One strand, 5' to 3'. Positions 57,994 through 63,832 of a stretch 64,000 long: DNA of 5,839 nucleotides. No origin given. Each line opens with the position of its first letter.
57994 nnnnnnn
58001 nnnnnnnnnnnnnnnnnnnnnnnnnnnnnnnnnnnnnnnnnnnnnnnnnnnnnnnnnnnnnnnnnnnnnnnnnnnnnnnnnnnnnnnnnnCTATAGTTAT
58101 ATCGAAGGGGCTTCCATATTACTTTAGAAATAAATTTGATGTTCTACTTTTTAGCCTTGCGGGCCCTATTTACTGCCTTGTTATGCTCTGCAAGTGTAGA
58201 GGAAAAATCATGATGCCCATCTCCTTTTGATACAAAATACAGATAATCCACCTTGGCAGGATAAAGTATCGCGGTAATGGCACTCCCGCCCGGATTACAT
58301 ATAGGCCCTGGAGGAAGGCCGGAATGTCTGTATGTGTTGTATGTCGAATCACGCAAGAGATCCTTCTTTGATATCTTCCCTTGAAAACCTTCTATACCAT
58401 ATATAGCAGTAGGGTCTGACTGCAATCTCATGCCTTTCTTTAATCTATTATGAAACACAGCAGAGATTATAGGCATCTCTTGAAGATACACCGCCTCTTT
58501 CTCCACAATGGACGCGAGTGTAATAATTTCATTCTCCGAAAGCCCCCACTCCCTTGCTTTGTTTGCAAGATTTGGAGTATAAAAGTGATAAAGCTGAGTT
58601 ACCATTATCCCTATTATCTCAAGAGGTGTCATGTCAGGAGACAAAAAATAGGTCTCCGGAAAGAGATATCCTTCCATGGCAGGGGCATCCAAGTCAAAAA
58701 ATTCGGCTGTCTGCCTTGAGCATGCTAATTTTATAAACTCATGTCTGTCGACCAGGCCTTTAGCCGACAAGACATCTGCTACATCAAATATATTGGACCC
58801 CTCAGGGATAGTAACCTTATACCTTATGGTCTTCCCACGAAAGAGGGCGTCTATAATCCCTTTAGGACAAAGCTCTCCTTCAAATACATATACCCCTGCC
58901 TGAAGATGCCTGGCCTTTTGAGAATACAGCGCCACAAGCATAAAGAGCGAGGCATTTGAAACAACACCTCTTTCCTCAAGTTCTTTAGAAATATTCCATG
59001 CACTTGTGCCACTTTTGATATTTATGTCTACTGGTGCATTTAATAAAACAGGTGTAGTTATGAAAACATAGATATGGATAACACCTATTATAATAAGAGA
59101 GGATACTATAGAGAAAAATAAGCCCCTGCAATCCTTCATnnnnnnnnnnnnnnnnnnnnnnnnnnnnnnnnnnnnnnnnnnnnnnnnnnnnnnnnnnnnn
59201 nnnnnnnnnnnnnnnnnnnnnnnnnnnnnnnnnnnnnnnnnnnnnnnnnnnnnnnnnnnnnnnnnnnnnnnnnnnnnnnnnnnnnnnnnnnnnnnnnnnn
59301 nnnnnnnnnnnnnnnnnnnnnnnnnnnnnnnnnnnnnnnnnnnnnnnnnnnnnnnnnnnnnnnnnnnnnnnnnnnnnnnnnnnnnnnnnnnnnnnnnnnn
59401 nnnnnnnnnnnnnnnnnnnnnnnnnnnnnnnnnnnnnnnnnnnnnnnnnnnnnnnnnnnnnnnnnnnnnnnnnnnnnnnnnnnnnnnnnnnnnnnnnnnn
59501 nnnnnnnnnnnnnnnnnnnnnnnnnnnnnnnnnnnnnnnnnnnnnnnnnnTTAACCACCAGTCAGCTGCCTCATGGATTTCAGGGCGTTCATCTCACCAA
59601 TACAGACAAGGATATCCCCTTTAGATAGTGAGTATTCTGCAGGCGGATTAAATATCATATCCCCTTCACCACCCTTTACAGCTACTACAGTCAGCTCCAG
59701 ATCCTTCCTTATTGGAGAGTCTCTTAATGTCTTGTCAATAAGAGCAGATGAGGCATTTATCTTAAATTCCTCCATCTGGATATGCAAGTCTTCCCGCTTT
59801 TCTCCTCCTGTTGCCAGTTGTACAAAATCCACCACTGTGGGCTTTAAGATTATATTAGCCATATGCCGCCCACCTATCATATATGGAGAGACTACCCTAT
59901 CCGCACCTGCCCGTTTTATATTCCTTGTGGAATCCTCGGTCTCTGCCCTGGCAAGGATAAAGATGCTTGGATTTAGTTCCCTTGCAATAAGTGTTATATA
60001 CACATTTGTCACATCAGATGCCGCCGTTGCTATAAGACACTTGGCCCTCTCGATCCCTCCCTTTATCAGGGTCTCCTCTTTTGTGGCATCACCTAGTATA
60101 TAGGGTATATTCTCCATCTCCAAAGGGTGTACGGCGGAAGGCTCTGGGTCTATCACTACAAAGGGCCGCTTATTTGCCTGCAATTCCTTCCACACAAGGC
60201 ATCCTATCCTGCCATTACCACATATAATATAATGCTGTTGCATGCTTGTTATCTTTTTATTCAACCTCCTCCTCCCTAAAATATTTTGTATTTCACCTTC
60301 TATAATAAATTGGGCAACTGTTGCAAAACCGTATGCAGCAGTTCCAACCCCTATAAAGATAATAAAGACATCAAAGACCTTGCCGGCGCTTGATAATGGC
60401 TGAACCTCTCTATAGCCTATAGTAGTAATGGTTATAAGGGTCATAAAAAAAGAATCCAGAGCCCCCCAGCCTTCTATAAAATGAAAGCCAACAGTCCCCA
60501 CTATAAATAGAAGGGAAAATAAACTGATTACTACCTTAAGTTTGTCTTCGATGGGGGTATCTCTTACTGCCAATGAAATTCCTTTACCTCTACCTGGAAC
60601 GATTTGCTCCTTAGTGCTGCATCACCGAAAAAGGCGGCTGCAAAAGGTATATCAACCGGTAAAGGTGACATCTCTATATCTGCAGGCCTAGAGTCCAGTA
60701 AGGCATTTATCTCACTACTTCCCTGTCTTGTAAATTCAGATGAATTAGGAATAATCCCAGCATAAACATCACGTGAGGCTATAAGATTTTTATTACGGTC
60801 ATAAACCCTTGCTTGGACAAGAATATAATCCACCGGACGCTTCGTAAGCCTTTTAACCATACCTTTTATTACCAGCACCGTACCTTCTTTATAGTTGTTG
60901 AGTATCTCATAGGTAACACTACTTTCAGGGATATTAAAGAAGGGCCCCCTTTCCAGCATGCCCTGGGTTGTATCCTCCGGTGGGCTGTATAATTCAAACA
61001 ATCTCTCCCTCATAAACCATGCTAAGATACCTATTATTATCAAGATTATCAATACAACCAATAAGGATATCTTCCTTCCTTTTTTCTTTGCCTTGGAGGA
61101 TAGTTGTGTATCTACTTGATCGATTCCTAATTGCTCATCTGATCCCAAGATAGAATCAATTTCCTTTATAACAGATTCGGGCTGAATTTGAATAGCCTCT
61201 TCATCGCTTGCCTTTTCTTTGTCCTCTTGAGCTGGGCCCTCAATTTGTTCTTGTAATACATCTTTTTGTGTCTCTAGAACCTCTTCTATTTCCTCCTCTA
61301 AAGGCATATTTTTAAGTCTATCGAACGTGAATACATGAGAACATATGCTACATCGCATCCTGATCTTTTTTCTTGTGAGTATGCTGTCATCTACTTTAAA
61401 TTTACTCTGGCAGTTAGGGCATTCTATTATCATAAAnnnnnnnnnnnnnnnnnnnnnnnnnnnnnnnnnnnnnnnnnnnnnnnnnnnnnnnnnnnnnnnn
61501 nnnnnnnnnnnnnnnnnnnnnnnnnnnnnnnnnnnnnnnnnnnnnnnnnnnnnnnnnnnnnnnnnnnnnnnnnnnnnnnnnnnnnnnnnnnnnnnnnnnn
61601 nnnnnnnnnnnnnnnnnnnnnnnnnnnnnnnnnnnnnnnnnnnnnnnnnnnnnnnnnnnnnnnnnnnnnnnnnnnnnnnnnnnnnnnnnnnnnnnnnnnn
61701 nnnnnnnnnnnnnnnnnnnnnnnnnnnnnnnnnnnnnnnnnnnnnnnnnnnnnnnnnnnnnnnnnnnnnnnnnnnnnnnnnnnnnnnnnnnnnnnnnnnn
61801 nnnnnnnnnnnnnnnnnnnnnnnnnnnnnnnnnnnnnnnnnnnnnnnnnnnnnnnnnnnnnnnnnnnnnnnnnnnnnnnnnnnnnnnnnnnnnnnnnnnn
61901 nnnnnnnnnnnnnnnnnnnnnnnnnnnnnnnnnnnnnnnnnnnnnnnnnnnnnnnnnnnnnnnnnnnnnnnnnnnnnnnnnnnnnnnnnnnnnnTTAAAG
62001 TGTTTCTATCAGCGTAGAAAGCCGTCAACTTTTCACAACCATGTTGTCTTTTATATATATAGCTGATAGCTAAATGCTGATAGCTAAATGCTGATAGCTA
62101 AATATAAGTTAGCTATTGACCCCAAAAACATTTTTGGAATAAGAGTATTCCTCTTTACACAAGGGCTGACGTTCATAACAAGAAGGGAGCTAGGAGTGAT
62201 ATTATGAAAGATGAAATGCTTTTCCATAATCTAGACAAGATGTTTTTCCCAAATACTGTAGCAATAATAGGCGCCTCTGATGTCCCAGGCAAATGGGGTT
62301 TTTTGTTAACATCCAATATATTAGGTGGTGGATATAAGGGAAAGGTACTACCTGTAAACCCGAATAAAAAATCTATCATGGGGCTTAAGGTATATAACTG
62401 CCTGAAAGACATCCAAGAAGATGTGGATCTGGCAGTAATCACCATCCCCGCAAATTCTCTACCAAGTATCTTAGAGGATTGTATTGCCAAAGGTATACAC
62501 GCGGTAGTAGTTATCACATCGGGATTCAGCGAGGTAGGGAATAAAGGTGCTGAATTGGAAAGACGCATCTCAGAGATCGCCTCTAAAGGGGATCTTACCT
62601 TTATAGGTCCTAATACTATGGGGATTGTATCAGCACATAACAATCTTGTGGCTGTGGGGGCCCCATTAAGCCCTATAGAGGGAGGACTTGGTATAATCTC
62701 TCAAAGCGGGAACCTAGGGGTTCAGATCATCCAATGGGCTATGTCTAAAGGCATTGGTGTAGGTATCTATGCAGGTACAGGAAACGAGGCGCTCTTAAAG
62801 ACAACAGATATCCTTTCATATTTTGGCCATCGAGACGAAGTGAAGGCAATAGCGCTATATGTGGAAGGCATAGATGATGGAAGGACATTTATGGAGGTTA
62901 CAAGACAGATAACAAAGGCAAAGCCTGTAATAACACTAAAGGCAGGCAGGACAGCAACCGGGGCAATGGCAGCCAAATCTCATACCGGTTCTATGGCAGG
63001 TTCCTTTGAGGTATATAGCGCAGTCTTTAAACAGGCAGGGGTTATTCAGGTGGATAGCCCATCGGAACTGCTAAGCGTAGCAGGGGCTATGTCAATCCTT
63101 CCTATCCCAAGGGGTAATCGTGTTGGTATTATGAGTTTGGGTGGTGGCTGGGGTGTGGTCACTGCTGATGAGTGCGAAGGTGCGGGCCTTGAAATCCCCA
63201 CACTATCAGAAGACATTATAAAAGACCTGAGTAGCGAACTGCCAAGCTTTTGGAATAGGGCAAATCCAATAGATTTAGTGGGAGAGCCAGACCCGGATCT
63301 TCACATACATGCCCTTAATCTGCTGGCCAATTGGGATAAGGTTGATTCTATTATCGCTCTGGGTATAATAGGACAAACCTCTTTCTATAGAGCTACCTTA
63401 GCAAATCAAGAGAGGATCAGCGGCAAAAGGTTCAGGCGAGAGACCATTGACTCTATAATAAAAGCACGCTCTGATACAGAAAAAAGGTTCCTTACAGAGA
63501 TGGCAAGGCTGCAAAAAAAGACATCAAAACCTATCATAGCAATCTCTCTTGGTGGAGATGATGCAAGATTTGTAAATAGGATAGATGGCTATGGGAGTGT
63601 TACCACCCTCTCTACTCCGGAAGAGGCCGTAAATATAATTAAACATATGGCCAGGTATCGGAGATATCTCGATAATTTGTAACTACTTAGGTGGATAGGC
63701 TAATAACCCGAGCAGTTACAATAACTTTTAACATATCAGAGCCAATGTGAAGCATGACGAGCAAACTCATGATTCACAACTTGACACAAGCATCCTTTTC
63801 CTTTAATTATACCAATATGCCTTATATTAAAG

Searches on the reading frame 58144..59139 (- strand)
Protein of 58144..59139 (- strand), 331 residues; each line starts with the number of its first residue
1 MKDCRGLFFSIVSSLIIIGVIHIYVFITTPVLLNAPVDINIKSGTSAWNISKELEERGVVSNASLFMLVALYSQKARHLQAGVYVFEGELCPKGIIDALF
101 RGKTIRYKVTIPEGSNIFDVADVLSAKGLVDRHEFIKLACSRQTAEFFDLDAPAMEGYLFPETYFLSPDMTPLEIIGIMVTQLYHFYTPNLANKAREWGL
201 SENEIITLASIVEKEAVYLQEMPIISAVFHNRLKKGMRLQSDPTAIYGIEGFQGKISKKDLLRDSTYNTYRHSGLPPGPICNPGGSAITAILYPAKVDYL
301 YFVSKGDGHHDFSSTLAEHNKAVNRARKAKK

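Call 43: search_protein_families(library=pfam, proteins=[window:58144-59139:-], max_evalue=0.000001)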
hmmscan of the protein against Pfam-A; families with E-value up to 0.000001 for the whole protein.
window:58144-59139:- (331 aa): 1 family
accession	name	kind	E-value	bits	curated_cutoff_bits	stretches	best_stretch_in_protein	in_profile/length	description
PF02618.21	YceG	-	3.1e-87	293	32.4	1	39-325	1-275/275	YceG-like family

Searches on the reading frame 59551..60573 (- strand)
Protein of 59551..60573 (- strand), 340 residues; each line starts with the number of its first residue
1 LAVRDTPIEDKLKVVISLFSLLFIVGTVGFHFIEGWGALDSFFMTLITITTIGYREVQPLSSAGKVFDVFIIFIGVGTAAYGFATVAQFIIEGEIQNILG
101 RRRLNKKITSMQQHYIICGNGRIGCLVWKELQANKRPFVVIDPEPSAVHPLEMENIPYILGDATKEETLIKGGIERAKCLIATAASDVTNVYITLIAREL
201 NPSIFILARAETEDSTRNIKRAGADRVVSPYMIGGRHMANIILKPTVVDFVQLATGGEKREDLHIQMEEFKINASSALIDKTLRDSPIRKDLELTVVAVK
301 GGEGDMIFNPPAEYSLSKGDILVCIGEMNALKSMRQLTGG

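Call 43: search_protein_families(library=pfam, proteins=[window:59551-60573:-], max_evalue=0.000001)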
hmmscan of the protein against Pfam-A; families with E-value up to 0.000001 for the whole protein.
window:59551-60573:- (340 aa): 3 families
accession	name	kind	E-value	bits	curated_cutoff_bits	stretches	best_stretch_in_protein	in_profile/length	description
PF02254.24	TrkA_N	-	1.7e-31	109.4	23.8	1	115-230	1-116/116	TrkA-N domain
PF07885.22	Ion_trans_2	-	2.6e-13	50.1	22.5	1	19-91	3-78/79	Ion channel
PF02080.26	TrkA_C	-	2.7e-10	40.4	27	1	267-337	1-69/71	TrkA-C domain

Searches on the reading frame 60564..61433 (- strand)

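Call 43: search_protein_families(library=pfam, proteins=[window:60564-61433:-], max_evalue=0.000001)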
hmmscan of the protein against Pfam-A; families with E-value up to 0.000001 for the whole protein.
window:60564-61433:- (289 aa): 2 families
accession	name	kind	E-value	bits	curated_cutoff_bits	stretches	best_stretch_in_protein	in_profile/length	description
PF13717.11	Zn_ribbon_4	-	1e-11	45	30.3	1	1-36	1-36/36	zinc-ribbon domain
PF13719.11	Zn_ribbon_5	-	8.1e-10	38.7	29.3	1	1-36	1-36/37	zinc-ribbon domain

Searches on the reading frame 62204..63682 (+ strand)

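Call 43: search_protein_families(library=pfam, proteins=[window:62204-63682:+], max_evalue=0.000001)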
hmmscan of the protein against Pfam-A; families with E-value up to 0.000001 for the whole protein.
window:62204-63682:+ (492 aa): 3 families
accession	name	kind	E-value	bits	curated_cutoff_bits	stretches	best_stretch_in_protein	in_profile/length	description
PF13607.11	Succ_CoA_lig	-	8.6e-48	162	27.4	1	160-294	2-136/138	Succinyl-CoA ligase like flavodoxin domain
PF13380.12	CoA_binding_2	-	8.2e-22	78.3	22.8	1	18-142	2-114/116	CoA binding domain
PF02629.25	CoA_binding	-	2e-12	48.2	22.3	1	18-107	5-97/97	CoA binding domain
